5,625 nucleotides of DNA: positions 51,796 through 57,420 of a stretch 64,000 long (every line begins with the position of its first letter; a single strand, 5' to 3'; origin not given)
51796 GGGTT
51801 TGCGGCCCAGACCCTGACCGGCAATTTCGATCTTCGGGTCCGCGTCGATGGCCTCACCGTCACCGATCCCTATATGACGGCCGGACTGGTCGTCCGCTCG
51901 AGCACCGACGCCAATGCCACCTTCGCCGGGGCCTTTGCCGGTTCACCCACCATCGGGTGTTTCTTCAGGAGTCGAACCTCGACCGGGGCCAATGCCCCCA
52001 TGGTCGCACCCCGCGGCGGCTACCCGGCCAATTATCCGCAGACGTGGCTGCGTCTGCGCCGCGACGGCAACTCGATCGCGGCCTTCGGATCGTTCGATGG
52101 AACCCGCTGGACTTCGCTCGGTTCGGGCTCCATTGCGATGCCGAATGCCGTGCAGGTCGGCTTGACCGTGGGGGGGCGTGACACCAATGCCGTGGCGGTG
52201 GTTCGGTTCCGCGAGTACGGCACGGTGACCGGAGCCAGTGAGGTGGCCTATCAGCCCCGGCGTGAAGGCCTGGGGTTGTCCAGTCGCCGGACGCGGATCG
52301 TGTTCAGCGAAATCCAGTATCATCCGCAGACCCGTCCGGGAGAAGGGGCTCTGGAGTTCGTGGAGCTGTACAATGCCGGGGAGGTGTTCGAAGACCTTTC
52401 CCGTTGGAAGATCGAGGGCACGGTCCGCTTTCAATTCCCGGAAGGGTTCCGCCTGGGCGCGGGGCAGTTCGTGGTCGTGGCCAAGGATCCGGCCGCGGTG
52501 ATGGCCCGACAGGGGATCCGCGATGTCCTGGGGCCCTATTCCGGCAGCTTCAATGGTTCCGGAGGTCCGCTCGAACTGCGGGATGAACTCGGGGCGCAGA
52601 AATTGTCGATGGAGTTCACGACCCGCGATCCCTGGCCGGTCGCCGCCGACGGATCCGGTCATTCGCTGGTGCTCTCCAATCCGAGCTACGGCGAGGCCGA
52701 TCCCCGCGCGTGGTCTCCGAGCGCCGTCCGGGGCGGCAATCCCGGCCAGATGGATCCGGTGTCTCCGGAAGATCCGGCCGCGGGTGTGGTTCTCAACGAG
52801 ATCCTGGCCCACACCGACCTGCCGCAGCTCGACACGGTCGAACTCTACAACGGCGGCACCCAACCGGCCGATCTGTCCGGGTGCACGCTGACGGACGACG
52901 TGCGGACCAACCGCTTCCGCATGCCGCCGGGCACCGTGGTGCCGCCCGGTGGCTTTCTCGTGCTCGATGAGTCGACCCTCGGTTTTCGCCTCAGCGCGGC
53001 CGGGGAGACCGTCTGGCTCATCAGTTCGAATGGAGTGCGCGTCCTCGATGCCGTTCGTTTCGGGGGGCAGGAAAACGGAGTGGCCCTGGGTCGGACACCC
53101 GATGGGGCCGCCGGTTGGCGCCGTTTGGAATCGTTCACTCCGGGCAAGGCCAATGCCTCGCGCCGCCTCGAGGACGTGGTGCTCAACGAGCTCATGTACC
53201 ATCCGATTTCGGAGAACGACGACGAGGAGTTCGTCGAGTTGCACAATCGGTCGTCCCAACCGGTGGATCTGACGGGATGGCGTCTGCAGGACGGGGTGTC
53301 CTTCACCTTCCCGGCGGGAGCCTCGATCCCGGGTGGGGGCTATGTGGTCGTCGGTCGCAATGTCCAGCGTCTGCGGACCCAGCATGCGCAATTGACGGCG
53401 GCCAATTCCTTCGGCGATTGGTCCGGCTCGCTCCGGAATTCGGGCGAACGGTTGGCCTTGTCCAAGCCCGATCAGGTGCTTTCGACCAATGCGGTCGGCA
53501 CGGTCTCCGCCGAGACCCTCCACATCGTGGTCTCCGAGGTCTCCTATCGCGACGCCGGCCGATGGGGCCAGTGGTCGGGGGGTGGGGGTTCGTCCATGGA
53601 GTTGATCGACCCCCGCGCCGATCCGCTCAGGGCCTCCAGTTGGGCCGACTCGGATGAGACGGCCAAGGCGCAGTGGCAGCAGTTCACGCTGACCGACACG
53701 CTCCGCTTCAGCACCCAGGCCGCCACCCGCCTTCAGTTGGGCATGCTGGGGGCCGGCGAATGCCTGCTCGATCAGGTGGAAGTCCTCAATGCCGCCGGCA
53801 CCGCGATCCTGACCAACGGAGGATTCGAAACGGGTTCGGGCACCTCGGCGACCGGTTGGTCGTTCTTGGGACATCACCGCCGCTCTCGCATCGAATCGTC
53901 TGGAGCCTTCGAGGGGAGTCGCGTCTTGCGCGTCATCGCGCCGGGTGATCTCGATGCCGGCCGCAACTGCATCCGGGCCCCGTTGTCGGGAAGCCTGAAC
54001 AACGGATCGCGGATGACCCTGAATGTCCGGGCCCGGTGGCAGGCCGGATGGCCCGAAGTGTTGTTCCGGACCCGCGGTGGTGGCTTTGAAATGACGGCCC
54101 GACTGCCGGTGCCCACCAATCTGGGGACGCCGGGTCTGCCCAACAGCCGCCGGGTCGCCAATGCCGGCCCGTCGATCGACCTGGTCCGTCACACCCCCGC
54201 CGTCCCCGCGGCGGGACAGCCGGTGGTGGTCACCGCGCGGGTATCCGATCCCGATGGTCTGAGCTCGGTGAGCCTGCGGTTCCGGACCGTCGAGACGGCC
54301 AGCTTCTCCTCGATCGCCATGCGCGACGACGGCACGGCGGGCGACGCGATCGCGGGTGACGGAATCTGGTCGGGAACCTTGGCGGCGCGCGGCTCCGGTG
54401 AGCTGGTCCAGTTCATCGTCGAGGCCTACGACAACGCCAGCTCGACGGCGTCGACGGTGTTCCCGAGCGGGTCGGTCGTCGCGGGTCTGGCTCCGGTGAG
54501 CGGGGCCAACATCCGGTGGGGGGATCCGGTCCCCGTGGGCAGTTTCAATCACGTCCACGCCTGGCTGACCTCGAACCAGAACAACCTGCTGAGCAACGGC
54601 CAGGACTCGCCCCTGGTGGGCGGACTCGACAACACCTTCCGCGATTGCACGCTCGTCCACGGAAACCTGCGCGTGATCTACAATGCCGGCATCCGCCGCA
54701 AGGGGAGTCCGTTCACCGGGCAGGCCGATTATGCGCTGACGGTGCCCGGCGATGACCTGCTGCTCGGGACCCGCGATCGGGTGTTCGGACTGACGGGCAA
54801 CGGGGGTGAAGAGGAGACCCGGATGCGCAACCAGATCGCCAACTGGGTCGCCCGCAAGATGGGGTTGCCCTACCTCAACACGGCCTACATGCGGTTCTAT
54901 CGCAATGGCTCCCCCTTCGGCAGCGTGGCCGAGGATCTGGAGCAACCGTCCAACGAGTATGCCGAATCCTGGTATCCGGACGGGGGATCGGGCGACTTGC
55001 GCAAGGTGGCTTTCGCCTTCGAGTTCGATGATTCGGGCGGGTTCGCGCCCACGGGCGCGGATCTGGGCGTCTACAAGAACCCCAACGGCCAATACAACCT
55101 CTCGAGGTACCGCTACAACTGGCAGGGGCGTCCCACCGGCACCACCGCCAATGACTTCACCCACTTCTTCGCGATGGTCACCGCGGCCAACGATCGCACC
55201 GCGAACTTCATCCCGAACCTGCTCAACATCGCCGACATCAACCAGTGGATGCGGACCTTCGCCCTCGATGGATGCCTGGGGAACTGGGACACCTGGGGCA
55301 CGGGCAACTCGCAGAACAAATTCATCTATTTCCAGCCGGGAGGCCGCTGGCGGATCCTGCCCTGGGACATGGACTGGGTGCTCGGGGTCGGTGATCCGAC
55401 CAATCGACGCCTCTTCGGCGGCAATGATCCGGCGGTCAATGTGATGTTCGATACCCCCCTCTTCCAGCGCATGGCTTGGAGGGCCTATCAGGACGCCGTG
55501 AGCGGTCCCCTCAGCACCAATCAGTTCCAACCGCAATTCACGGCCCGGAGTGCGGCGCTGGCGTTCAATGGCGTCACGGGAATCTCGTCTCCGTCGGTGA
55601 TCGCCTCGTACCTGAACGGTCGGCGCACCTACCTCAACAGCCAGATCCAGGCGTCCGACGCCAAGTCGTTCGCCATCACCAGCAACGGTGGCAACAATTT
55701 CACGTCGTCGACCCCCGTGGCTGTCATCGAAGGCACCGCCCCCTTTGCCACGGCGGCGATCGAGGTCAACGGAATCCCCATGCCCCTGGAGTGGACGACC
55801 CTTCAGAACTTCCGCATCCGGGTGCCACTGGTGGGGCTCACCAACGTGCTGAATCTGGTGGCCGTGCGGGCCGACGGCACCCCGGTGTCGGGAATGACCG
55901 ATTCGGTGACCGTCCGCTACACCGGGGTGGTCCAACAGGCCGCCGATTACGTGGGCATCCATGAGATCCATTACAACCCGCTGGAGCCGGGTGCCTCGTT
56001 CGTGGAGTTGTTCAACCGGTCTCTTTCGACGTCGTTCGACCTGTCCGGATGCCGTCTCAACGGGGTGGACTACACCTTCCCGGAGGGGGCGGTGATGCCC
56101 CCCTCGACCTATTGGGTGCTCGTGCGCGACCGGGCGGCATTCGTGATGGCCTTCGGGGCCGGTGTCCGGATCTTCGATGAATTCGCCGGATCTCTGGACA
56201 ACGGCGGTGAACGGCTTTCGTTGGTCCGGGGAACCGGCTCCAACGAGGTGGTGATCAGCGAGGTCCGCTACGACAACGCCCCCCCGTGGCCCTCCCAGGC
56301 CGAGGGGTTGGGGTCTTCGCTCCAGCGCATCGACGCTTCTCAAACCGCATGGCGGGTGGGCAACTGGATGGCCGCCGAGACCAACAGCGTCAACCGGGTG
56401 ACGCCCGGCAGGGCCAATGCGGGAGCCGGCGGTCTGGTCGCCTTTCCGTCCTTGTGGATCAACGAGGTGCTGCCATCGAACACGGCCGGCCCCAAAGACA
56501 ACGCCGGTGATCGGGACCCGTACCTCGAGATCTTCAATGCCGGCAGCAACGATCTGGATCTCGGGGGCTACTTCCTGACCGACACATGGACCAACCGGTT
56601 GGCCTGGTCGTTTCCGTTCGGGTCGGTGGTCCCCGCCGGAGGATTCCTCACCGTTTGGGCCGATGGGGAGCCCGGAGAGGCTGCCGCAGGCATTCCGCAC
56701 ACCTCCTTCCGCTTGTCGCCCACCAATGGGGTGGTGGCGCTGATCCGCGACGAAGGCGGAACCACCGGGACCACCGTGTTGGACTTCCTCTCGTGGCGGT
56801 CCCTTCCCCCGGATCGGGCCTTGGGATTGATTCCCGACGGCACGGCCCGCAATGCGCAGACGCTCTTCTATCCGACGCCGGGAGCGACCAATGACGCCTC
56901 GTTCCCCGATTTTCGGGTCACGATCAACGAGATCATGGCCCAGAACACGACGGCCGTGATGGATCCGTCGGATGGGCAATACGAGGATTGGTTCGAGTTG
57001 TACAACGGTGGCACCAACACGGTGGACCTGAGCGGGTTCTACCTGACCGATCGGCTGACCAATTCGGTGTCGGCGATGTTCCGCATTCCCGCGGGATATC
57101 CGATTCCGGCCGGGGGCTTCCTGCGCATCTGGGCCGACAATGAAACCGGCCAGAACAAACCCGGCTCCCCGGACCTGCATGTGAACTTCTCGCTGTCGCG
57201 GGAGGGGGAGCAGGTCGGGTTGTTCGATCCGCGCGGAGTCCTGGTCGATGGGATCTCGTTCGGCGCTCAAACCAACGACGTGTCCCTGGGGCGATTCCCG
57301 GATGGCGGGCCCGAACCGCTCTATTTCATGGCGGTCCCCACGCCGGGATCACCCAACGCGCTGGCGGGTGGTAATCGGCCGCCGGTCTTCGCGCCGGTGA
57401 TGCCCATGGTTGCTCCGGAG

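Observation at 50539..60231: Intact 3230-aa secreted protein combining PA14, eight lamin-tail domains, a CotH kinase-like domain and four cadherin-like repeats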

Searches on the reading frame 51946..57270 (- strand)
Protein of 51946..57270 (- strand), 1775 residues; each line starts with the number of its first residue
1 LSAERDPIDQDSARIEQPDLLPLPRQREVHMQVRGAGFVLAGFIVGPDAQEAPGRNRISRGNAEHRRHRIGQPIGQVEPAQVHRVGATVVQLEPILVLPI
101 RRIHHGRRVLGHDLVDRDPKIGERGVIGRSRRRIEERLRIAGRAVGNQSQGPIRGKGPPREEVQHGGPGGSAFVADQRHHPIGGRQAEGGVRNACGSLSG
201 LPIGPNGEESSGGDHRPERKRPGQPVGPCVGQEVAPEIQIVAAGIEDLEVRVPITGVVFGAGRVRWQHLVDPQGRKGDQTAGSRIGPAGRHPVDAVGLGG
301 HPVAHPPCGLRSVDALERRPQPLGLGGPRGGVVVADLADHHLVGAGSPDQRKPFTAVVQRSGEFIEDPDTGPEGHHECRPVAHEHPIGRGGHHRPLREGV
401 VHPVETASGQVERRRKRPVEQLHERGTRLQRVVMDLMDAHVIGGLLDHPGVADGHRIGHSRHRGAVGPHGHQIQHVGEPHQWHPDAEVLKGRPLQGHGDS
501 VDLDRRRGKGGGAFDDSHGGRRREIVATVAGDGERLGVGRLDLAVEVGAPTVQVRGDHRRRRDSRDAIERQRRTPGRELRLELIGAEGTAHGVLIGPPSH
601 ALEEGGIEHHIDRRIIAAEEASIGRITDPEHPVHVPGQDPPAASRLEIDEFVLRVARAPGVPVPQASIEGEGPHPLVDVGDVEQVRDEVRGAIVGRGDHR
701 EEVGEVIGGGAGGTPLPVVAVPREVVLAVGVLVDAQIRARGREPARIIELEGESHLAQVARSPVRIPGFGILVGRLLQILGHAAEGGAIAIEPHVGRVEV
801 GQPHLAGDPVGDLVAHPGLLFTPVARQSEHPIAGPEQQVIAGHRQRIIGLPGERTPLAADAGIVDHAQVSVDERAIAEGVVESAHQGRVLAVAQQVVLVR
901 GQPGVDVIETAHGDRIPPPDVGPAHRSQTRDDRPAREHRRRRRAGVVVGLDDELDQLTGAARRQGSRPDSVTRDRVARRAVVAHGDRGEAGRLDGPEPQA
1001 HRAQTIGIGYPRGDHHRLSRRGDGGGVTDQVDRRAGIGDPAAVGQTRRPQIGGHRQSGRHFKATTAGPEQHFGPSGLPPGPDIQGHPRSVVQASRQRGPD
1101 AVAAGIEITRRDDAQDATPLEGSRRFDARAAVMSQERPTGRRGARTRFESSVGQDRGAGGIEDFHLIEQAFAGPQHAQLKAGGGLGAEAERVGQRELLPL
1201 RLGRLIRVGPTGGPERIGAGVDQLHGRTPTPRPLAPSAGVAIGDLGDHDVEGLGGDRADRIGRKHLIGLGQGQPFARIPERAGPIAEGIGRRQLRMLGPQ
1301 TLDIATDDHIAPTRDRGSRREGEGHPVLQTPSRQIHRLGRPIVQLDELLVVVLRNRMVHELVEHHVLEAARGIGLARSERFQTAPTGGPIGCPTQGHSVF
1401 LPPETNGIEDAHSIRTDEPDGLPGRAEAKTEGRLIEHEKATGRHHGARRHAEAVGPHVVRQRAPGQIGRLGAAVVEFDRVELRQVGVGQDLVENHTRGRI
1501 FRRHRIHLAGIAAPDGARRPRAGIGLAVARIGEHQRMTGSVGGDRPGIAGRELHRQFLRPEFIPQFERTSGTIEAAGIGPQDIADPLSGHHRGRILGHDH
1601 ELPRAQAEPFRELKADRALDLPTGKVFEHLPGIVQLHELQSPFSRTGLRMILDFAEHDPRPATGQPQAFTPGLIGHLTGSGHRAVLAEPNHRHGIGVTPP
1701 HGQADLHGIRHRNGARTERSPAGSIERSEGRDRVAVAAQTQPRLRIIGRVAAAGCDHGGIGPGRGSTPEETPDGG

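Call 94: search_protein_families(library=pfam, proteins=[window:51946-57270:-], max_evalue=0.1)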
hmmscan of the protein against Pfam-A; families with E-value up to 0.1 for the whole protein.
window:51946-57270:- (1775 aa): 0 families

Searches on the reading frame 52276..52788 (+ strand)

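Call 9: search_protein_families(library=pfam, proteins=[window:52276-52788:+], max_evalue=1)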
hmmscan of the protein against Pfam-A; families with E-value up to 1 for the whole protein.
window:52276-52788:+ (171 aa): 2 families
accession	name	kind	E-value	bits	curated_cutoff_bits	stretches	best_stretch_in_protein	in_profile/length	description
PF00932.25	LTD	-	5.9e-13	49.6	34.3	1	3-92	3-74/109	Lamin Tail Domain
PF18529.7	MIX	-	0.19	11.9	27.4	1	96-123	8-35/152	Mitochondrial membrane-anchored proteins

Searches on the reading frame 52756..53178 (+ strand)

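Call 9: search_protein_families(library=pfam, proteins=[window:52756-53178:+], max_evalue=1)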
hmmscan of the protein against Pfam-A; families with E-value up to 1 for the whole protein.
window:52756-53178:+ (141 aa): 1 family
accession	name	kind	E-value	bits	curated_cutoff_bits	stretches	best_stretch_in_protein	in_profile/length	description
PF00932.25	LTD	-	5.1e-12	46.6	34.3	1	7-100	4-105/109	Lamin Tail Domain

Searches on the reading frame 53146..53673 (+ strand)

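Call 9: search_protein_families(library=pfam, proteins=[window:53146-53673:+], max_evalue=1)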
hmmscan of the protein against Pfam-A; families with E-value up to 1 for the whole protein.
window:53146-53673:+ (176 aa): 1 family
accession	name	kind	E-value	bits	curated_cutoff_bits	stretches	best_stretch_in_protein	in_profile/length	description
PF00932.25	LTD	-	1.2e-18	67.9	34.3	1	9-107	6-96/109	Lamin Tail Domain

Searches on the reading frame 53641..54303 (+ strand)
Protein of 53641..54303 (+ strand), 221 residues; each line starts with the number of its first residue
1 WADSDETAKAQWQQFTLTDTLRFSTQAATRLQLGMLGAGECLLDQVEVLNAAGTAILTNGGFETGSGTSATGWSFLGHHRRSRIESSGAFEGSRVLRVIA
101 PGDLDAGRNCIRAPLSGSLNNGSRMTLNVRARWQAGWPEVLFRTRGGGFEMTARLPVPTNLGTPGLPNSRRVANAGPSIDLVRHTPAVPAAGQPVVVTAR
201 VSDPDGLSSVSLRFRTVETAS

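Call 9: search_protein_families(library=pfam, proteins=[window:53641-54303:+], max_evalue=1)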
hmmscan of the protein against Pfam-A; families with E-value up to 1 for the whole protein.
window:53641-54303:+ (221 aa): 1 family
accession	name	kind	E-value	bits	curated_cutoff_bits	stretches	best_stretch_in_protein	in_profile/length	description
PF17957.7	Big_7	-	0.048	14.7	24.1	1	190-216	15-41/70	Bacterial Ig domain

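Call 59: search_protein_families(library=ncbifam, proteins=[window:53641-54303:+], max_evalue=1)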
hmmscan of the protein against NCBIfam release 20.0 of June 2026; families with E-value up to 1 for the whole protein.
window:53641-54303:+ (221 aa): 0 families
